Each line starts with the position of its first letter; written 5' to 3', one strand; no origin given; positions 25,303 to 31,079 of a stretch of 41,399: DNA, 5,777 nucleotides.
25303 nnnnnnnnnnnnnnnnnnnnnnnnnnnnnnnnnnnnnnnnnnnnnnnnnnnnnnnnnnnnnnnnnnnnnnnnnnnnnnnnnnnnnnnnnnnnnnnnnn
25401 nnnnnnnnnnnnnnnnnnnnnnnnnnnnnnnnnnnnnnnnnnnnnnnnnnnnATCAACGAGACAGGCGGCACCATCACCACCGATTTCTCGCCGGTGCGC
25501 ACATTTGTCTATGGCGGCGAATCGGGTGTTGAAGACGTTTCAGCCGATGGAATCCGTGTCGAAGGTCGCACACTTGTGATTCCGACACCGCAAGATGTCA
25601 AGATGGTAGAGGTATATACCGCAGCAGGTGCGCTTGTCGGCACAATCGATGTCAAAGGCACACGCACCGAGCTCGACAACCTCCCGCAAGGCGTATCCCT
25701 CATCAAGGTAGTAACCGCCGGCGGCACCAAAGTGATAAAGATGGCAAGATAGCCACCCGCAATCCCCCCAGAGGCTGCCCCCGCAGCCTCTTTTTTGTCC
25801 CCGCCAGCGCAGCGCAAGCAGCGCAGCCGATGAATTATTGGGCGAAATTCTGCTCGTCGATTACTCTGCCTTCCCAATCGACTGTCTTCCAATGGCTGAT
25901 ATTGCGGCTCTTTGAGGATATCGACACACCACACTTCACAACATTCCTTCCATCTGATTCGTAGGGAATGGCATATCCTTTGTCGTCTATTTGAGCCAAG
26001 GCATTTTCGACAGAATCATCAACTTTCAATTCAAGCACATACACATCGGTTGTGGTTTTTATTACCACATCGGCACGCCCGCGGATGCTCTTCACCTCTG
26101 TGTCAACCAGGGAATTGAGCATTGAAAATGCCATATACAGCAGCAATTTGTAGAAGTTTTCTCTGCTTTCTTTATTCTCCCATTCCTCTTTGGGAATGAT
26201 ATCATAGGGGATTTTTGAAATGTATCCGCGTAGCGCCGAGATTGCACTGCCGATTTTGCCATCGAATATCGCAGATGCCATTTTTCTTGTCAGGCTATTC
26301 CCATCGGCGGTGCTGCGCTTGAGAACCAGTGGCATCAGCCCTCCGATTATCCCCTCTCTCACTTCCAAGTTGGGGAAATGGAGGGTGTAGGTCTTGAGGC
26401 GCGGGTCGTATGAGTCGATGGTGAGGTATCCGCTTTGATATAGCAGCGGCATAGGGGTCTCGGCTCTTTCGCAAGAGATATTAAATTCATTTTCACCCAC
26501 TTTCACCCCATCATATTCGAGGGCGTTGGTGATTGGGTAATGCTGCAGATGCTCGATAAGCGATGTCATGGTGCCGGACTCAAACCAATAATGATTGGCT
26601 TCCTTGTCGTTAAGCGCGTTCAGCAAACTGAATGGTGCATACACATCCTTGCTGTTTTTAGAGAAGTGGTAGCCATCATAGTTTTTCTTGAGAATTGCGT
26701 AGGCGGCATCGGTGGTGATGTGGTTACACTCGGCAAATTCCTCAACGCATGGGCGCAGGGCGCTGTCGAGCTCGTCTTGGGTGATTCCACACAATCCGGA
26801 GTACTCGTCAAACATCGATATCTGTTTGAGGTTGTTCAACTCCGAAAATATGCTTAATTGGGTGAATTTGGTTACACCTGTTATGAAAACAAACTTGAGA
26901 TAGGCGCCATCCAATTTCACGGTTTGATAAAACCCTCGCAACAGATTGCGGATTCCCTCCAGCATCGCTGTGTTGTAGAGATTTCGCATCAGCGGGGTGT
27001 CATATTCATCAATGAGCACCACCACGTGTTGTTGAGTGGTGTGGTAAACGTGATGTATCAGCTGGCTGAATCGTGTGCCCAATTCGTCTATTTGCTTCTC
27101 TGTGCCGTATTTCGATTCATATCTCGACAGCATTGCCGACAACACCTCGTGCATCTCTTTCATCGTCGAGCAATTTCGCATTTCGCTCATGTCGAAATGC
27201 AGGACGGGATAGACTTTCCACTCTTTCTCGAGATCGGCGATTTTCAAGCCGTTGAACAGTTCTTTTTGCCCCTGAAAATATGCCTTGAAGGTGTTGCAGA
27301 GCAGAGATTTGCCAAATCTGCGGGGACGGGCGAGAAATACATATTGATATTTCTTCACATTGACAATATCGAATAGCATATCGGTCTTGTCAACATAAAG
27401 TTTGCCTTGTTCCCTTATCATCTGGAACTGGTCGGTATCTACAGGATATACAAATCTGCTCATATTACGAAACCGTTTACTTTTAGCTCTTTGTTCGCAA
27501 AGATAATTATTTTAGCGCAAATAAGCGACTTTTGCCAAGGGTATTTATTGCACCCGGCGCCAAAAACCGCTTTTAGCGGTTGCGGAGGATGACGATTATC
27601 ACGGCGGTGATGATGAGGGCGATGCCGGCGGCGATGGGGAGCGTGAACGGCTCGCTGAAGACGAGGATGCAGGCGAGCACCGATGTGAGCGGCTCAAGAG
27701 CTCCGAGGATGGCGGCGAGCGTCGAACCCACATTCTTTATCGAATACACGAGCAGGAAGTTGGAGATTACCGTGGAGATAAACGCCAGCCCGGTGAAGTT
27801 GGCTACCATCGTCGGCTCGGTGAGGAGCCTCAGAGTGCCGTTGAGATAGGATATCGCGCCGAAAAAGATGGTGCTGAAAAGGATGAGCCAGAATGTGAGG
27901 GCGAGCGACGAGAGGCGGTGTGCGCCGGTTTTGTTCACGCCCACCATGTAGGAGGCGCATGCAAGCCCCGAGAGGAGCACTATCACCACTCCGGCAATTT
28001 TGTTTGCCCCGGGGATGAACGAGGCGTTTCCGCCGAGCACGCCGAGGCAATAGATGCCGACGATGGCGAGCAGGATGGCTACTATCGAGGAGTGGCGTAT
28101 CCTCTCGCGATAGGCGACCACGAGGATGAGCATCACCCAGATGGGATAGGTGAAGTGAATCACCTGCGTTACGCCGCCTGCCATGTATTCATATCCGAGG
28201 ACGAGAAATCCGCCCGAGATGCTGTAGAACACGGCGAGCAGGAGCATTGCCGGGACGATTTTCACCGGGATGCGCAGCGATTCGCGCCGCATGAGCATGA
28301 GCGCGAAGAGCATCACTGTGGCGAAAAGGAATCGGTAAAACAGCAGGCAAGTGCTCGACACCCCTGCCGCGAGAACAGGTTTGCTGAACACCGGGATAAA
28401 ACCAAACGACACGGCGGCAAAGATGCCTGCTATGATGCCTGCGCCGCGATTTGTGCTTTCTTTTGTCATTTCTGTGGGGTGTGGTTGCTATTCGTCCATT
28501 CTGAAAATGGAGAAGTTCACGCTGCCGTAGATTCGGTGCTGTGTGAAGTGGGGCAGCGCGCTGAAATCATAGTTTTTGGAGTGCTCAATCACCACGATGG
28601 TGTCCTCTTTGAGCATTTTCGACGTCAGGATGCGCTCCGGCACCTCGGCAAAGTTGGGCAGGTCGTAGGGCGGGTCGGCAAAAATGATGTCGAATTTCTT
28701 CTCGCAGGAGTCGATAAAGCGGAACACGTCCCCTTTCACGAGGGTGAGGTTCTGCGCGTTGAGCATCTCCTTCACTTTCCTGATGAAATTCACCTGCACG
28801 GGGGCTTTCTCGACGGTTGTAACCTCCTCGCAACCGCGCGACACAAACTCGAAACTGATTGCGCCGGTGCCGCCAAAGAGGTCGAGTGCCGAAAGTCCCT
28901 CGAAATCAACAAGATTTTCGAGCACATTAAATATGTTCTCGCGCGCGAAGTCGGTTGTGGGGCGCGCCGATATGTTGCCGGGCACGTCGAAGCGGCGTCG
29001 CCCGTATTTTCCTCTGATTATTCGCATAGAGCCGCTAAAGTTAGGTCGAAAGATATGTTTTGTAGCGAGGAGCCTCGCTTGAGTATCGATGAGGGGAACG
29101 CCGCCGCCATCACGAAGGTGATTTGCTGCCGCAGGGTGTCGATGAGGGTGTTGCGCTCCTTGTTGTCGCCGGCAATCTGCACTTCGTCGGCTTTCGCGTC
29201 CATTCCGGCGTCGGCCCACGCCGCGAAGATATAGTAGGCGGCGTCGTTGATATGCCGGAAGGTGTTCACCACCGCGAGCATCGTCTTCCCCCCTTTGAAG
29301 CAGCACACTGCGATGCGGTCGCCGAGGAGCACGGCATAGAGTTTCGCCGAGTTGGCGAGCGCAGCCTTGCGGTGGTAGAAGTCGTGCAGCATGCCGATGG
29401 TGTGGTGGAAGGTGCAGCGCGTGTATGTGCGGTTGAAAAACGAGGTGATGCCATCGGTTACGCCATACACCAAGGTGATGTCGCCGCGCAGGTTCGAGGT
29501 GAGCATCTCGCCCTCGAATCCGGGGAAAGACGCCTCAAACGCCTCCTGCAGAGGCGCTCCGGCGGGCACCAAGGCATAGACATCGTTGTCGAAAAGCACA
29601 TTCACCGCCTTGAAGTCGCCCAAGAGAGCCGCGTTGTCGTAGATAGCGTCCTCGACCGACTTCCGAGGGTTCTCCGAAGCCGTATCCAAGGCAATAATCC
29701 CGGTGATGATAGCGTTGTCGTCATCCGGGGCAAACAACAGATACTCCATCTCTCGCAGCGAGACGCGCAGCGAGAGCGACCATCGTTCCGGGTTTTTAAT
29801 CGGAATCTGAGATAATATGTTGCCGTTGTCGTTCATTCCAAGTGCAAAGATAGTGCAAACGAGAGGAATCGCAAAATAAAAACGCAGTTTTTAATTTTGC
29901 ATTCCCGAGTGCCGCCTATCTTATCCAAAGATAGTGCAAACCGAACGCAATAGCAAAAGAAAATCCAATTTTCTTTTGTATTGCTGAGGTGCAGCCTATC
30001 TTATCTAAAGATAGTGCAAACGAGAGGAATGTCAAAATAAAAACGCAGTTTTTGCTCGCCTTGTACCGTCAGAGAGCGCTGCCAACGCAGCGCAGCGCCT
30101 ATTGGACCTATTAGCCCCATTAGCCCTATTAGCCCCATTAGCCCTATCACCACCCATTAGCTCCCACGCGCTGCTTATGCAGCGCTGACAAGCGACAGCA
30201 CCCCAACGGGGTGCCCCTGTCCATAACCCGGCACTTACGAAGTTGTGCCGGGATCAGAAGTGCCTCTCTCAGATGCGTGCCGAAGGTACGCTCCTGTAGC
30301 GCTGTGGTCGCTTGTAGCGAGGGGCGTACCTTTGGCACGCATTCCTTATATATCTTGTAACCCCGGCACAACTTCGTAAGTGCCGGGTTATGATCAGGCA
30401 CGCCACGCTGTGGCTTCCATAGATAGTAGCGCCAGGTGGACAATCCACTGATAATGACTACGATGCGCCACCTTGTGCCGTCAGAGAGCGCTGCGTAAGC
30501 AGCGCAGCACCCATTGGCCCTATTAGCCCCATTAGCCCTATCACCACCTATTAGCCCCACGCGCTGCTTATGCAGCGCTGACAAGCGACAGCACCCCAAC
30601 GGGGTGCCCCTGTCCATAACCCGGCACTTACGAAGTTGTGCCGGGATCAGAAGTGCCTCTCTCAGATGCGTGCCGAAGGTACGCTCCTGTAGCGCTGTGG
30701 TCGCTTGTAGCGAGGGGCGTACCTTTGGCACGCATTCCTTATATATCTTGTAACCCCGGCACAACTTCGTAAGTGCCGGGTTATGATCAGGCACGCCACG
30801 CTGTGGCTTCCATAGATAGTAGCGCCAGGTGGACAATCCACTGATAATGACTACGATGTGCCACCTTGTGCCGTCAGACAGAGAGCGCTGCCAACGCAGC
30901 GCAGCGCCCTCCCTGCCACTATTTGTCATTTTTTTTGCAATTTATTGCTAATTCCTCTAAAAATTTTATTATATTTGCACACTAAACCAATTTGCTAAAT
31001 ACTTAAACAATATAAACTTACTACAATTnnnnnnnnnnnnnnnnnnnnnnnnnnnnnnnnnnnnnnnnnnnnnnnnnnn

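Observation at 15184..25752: SusC/SusD locus whose only enzyme candidate is a T9SS-sorted GHL10 (YddW/DigH-like) protein, with no classical CAZyme and no regulator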

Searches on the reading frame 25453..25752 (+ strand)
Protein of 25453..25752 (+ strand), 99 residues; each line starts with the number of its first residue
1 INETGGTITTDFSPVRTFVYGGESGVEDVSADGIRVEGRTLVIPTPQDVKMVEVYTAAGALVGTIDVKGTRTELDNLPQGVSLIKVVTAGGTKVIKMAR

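Call 92: search_protein_families(library=ncbifam, proteins=[window:25453-25752:+], max_evalue=0.05)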
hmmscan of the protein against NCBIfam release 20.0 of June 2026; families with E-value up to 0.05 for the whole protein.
window:25453-25752:+ (99 aa): 2 families
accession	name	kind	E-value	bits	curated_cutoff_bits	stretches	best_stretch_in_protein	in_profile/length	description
TIGR04183.1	Por_Secre_tail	domain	3.4e-05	23.7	23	1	41-96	13-68/72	T9SS type A sorting domain-containing protein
NF052644.1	T9SS_DNase_Rie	equivalog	0.025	13.9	260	1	48-92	199-243/251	T9SS-dependent surface endonuclease, AS87_RS02955 family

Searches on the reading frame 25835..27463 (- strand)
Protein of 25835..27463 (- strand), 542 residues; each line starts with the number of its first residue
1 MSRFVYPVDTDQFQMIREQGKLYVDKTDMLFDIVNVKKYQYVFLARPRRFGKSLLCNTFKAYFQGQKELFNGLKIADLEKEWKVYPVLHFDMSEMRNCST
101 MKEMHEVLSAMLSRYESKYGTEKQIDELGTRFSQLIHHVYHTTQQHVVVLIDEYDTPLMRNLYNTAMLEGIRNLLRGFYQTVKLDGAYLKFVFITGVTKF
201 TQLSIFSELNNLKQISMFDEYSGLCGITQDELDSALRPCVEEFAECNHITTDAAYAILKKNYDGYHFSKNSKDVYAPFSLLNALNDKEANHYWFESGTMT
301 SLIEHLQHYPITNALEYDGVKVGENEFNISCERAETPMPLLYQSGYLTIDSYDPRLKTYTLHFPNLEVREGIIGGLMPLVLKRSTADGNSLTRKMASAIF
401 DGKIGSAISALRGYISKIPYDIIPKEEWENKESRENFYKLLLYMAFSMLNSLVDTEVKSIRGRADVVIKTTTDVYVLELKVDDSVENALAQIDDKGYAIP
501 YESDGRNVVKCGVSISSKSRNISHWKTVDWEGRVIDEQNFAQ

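Call 5: search_protein_families(library=pfam, proteins=[window:25835-27463:-], max_evalue=0.001)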
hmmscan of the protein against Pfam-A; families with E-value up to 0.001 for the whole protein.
window:25835-27463:- (542 aa): 2 families
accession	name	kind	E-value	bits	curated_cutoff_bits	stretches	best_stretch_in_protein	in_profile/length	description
PF09820.16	AAA-ATPase_like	-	1.1e-59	202.1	26.1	1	7-206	1-201/201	Predicted AAA-ATPase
PF08011.17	PDDEXK_9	-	1.1e-17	64.4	25.5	1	434-525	2-105/105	PD-(D/E)XK nuclease superfamily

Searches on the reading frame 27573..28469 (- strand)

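Call 5: search_protein_families(library=pfam, proteins=[window:27573-28469:-], max_evalue=0.001)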
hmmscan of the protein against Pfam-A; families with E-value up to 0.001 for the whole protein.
window:27573-28469:- (298 aa): 1 family
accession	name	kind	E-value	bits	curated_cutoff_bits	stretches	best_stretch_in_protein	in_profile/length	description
PF00892.27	EamA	-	2.7e-30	105.8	28.2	2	10-142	2-133/135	EamA-like transporter family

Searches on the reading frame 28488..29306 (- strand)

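Call 5: search_protein_families(library=pfam, proteins=[window:28488-29306:-], max_evalue=0.001)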
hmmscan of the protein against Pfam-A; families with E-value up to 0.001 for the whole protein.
window:28488-29306:- (272 aa): 4 families
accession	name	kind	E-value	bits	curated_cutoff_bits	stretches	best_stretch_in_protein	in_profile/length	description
PF03602.21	Cons_hypoth95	-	1.4e-36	126.3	24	1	94-268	1-181/182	Conserved hypothetical protein 95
PF13847.12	Methyltransf_31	-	9.2e-09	35.6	27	1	136-244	3-113/145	Methyltransferase domain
PF09445.16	Methyltransf_15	-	7.7e-05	22.8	22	1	140-220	4-87/165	RNA cap guanine-N2 methyltransferase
PF05175.20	MTS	-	0.00031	20.9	23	1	130-215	25-109/170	Methyltransferase small domain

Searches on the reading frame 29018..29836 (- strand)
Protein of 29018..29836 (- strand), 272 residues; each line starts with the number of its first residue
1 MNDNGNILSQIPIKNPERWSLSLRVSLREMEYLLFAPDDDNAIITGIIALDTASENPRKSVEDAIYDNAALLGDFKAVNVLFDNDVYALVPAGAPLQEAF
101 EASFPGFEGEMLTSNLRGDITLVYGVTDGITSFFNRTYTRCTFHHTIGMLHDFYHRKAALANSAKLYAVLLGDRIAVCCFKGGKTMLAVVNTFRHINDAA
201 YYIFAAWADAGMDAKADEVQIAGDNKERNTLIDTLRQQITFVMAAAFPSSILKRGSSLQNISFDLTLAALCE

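Call 6: search_protein_families(library=pfam, proteins=[window:29018-29836:-], max_evalue=0.001)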
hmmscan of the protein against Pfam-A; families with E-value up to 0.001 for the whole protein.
window:29018-29836:- (272 aa): 1 family
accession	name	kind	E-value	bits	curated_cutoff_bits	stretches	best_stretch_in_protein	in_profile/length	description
PF12864.12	DUF3822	-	5.8e-30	104.7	24.9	1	12-237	5-236/241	Protein of unknown function (DUF3822)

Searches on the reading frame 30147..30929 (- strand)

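Call 6: search_protein_families(library=pfam, proteins=[window:30147-30929:-], max_evalue=0.001)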
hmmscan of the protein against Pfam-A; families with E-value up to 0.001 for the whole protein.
window:30147-30929:- (260 aa): 1 family
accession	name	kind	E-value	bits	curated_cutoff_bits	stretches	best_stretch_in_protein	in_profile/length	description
PF19820.4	DUF6303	-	0.00011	22.4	25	0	148-181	9-42/93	Family of unknown function (DUF6303)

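Call 73: search_protein_families(library=pfam, proteins=[window:30147-30929:-], max_evalue=0.01)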
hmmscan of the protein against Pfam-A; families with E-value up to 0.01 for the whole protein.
window:30147-30929:- (260 aa): 1 family
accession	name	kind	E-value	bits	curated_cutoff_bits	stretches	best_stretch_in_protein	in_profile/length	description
PF19820.4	DUF6303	-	0.00011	22.4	25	0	148-181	9-42/93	Family of unknown function (DUF6303)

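Call 92: search_protein_families(library=ncbifam, proteins=[window:30147-30929:-], max_evalue=0.05)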
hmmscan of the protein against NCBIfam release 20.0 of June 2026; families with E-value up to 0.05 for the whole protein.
window:30147-30929:- (260 aa): 0 families
